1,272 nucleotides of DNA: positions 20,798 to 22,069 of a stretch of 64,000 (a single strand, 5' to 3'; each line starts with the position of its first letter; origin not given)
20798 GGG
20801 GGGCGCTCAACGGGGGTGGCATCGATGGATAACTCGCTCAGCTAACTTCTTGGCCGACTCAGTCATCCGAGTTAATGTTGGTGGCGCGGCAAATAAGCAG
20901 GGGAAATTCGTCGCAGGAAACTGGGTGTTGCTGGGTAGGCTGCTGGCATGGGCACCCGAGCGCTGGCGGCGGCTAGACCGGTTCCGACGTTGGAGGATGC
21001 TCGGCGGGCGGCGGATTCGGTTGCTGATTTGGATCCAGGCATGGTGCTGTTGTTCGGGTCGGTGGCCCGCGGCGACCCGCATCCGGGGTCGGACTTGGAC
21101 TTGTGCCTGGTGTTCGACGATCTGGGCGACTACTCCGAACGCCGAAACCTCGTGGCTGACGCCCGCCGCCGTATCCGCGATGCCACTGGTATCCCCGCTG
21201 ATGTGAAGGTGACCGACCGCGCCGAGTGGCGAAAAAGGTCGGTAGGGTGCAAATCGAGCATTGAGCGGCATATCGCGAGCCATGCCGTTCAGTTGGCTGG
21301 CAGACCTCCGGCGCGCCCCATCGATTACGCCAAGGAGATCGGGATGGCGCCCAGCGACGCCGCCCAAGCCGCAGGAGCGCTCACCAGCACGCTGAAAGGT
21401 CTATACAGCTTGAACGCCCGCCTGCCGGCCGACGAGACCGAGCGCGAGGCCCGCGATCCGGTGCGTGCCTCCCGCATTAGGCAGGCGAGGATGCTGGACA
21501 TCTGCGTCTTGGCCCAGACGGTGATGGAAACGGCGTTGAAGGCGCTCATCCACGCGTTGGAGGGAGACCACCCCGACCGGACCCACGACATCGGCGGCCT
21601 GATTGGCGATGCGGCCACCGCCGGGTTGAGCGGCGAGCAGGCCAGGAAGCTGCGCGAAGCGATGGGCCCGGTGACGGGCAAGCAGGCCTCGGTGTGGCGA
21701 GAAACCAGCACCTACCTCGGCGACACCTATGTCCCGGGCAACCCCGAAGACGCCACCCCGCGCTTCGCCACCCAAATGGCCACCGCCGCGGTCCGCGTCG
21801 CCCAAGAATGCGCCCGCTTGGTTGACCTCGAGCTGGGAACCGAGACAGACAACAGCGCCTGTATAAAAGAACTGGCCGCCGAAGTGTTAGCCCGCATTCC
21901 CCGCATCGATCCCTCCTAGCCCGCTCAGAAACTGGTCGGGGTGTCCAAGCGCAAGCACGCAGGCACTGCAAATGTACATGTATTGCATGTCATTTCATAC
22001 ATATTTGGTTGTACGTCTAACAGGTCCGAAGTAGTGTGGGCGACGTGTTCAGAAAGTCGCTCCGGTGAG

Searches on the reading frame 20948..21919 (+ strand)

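Call 8: search_protein_families(library=ncbifam, proteins=[window:20948-21919:+], max_evalue=0.01)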
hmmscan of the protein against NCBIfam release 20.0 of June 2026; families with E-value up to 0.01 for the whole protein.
window:20948-21919:+ (323 aa): 2 families
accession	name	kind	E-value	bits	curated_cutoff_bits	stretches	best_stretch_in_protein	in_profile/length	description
NF047752.1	MntA_antitoxin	equivalog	3.8e-08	33.2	60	1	28-86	5-59/106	type VII toxin-antitoxin system MntA family adenylyltransferase antitoxin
NF051895.1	anti_phage_HalB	equivalog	3.7e-05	23.4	190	1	32-60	1-29/211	anti-phage Hailong system nucleotidyltransferase HalB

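Call 78: search_protein_families(library=padloc, proteins=[window:20948-21916:+], max_evalue=0.01)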
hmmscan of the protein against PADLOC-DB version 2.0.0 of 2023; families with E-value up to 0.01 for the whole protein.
window:20948-21916:+ (323 aa): 9 families
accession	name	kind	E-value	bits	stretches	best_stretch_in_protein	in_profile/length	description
PDLC04903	PDC-S09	-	1.8e-07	29.4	1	33-105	29-101/108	-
PDLC04368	PDC-M05A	-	5.3e-06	24.4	1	33-119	110-191/201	-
PDLC04904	PDC-S09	-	7.3e-06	24.1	1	33-64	28-59/104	-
PDLC04907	PDC-S09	-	2.3e-05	22.5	1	31-115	28-113/114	-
PDLC04902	PDC-S09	-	5.8e-05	21.3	1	33-58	24-49/97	-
PDLC04778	PDC-M70A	-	0.0017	15.8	1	18-76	36-92/355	-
PDLC04906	PDC-S09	-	0.0019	16.5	1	34-58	28-52/98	-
PDLC04369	PDC-M05A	-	0.0065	14.1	0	32-61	105-134/201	-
PDLC04372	PDC-M05A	-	0.0085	14.4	0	32-98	78-139/167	-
